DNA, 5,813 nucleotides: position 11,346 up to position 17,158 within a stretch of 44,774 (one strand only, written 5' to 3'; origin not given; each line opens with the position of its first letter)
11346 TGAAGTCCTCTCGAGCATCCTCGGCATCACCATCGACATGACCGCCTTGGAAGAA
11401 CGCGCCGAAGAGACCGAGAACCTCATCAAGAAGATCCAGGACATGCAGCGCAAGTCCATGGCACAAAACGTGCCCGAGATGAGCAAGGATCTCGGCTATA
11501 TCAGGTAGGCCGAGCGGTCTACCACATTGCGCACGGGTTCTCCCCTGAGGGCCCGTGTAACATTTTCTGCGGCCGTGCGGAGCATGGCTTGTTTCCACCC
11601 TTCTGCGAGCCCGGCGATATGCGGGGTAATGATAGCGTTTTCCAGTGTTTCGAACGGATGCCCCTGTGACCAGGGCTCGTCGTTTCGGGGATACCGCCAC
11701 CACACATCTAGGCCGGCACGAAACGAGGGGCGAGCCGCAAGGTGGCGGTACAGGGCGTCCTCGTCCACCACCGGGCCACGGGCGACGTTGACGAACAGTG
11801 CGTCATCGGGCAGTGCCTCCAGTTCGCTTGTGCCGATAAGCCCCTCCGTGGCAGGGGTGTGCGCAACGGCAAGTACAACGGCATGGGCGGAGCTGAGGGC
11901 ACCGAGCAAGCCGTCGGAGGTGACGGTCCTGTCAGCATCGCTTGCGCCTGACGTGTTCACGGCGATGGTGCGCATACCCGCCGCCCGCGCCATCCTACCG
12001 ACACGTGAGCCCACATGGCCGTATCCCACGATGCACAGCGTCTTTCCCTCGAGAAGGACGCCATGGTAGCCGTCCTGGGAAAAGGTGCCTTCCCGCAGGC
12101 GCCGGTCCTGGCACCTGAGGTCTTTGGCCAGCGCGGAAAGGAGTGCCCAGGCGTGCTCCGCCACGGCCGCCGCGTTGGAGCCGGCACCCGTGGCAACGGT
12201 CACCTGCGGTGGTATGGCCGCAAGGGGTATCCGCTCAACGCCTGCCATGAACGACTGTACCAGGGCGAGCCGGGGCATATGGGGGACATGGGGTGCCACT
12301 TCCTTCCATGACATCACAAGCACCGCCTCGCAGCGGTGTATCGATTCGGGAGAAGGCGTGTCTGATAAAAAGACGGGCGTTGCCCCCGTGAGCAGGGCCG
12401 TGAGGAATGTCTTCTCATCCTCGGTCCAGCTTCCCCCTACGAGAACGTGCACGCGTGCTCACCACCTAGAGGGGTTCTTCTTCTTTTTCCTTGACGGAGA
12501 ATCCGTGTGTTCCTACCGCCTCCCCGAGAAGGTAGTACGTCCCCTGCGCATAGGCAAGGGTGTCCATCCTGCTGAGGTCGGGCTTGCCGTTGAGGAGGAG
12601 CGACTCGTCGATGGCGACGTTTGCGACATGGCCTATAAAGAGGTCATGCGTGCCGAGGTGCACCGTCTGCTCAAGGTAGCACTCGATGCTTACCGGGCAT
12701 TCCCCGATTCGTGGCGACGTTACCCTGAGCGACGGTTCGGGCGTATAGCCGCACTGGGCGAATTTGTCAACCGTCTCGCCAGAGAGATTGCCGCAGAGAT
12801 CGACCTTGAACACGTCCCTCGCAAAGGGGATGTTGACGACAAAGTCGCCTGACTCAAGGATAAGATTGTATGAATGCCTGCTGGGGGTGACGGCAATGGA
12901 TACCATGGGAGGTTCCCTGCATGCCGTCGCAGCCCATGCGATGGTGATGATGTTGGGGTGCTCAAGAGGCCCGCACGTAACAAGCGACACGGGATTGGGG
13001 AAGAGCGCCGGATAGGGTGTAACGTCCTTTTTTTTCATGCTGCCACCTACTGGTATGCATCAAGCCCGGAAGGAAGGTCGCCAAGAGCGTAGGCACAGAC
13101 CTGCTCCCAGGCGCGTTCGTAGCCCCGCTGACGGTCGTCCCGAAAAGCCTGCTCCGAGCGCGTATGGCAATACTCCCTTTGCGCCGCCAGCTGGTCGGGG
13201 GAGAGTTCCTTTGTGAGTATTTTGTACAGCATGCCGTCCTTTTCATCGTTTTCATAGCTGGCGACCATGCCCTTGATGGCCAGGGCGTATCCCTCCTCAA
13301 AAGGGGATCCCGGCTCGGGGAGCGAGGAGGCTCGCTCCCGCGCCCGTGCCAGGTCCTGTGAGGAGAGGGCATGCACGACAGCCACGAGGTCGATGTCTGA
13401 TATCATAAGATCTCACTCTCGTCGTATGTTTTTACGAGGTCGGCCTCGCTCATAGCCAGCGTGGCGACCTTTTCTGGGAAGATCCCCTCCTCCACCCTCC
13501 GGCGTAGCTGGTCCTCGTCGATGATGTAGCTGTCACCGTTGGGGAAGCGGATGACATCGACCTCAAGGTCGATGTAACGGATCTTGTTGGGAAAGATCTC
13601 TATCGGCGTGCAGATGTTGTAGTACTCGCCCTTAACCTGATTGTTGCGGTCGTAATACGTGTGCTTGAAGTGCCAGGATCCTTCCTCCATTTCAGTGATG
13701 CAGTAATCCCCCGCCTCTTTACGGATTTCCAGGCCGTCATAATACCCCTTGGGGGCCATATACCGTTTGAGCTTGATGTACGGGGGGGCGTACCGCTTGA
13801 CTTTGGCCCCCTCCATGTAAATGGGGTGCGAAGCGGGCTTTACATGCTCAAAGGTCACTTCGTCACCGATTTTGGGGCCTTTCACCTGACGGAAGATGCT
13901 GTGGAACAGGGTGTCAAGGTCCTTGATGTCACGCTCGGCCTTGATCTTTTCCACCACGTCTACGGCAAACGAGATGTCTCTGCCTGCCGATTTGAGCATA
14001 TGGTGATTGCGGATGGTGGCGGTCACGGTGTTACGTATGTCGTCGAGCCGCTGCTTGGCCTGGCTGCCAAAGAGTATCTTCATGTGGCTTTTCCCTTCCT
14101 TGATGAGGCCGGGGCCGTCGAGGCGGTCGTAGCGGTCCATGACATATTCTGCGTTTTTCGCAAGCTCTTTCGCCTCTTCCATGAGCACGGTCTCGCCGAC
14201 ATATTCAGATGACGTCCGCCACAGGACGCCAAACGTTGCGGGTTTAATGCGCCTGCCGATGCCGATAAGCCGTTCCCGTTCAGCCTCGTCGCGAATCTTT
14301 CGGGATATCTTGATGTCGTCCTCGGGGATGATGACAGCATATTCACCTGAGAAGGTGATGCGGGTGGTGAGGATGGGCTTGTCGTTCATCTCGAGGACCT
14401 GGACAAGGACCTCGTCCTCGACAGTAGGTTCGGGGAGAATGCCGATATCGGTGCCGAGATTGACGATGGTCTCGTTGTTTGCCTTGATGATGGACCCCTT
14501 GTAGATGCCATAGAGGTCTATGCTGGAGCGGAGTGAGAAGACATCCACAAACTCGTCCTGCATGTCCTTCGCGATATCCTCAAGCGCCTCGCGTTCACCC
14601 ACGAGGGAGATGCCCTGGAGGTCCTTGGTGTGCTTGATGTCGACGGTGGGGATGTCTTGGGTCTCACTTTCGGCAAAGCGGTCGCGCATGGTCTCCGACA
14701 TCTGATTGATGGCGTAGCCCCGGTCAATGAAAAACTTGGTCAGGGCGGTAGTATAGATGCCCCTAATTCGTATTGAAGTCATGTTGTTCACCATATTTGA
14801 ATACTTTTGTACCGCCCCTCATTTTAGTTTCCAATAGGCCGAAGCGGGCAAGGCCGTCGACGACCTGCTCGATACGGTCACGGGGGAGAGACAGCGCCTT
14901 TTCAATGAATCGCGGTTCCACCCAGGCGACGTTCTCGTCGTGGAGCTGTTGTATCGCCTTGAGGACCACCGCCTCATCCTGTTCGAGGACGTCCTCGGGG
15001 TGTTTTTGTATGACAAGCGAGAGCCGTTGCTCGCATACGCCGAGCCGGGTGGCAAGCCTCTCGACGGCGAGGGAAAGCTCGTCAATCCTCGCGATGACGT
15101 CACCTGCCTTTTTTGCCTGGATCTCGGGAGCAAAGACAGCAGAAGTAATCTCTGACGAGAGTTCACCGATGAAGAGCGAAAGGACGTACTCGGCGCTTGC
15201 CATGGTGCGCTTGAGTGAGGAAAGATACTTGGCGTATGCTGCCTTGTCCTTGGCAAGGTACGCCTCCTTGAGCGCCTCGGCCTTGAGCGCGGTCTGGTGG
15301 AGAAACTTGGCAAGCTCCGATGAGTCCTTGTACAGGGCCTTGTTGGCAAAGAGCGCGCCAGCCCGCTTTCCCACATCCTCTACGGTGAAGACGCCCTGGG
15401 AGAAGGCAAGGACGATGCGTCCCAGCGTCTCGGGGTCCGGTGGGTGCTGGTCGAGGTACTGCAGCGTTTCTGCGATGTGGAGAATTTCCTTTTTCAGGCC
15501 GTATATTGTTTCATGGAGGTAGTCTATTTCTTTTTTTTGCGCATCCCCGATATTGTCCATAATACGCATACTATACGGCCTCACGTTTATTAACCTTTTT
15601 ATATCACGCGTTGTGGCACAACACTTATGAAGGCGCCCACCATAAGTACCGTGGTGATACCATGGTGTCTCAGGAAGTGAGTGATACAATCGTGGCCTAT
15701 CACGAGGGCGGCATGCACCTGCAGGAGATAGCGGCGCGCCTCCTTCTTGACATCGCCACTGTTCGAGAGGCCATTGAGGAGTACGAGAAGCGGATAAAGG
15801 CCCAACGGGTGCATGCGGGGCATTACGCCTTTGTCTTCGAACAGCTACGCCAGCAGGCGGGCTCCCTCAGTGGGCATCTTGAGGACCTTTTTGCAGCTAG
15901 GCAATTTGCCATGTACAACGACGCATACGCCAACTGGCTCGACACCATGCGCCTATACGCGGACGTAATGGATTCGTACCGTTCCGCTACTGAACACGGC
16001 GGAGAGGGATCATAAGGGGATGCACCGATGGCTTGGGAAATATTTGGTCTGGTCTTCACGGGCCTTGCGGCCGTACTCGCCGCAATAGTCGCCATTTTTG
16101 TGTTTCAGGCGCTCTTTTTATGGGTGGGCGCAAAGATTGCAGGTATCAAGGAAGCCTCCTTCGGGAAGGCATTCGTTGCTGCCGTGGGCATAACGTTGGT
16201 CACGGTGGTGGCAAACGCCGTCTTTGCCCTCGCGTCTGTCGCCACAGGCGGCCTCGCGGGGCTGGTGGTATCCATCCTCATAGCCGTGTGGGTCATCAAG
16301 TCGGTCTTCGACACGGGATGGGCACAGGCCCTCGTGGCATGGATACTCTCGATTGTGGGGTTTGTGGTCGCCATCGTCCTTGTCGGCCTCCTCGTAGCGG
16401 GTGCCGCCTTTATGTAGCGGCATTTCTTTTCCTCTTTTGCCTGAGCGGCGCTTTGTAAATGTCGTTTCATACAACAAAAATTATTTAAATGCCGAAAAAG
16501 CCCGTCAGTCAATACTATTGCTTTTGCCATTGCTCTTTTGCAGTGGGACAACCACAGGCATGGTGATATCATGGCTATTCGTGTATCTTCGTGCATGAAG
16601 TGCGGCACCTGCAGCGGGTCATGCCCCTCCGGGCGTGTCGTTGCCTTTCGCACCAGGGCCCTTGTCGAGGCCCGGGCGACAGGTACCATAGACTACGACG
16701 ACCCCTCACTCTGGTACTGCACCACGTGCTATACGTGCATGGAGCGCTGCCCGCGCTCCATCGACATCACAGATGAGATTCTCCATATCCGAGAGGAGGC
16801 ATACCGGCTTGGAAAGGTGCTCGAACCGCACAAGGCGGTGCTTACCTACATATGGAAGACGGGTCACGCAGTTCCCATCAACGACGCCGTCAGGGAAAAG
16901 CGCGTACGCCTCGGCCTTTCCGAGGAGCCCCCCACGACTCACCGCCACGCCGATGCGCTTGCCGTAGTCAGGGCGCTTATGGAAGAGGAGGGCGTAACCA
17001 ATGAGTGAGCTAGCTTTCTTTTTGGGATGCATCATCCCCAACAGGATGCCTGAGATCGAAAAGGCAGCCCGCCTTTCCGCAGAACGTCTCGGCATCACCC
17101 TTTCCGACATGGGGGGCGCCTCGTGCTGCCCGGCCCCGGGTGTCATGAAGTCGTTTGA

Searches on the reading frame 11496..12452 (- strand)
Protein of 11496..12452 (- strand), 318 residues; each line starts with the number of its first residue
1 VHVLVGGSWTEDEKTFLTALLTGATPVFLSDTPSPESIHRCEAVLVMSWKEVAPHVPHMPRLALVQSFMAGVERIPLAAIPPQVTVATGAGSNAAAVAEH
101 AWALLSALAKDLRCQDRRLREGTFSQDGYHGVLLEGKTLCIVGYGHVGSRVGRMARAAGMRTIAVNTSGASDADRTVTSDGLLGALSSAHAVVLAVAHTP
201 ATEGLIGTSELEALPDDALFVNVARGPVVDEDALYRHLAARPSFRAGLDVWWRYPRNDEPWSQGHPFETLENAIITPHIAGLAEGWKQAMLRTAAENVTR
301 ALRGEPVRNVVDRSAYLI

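Call 44: search_protein_families(library=pfam, proteins=[window:11496-12452:-], max_evalue=0.00001)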
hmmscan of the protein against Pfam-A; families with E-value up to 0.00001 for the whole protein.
window:11496-12452:- (318 aa): 2 families
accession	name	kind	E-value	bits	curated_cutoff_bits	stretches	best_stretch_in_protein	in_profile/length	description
PF02826.25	2-Hacid_dh_C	-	6.3e-42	143.4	25.1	1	103-280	2-178/178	D-isomer specific 2-hydroxyacid dehydrogenase, NAD binding domain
PF00389.36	2-Hacid_dh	-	3.9e-11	43.2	24.6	1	36-311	35-133/134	D-isomer specific 2-hydroxyacid dehydrogenase, catalytic domain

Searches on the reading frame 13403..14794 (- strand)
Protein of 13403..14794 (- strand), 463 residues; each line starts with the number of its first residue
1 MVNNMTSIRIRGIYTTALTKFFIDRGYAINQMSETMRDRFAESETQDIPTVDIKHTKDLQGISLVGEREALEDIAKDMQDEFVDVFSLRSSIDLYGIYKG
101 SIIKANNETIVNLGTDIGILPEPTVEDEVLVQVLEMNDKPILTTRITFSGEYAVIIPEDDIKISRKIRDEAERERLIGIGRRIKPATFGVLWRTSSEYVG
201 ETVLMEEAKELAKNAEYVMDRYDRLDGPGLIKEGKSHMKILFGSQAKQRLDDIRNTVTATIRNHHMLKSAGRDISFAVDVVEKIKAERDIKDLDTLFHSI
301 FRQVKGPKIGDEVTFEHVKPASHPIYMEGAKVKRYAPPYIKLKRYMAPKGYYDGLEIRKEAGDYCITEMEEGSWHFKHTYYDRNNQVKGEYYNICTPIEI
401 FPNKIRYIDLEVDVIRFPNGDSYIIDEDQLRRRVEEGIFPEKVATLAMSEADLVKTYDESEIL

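Call 44: search_protein_families(library=pfam, proteins=[window:13403-14794:-], max_evalue=0.00001)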
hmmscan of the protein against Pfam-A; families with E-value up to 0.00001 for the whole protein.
window:13403-14794:- (463 aa): 2 families
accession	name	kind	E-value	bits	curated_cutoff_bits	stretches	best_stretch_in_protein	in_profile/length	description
PF04167.18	DUF402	-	2.2e-15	57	23.9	1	366-430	4-68/68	Protein of unknown function (DUF402)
PF10150.14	RNase_E_G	-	1.6e-14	54.4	25.5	1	147-257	1-112/270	Ribonuclease E/G family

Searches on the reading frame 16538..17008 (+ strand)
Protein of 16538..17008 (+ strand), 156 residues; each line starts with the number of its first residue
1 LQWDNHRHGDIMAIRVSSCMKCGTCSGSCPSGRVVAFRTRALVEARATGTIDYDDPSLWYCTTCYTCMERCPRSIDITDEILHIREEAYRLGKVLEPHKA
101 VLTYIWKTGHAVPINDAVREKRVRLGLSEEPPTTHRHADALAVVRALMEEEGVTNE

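Call 77: search_protein_families(library=pfam, proteins=[window:16538-17008:+], max_evalue=0.0001)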
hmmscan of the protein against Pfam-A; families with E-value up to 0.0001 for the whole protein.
window:16538-17008:+ (156 aa): 5 families
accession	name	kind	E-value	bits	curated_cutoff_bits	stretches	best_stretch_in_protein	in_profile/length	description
PF13183.11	Fer4_8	-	7.7e-11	42.8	27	1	16-75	2-68/68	4Fe-4S dicluster domain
PF13187.11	Fer4_9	-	2.7e-09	37.4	27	1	19-74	2-50/52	4Fe-4S dicluster domain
PF12838.12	Fer4_7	-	1.8e-07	31.9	27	1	18-74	1-51/52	4Fe-4S dicluster domain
PF13237.11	Fer4_10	-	2.8e-07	30.8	25.5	1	14-72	4-53/53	4Fe-4S dicluster domain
PF12797.12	Fer4_2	-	6.9e-05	23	24.5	0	12-31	3-22/22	4Fe-4S binding domain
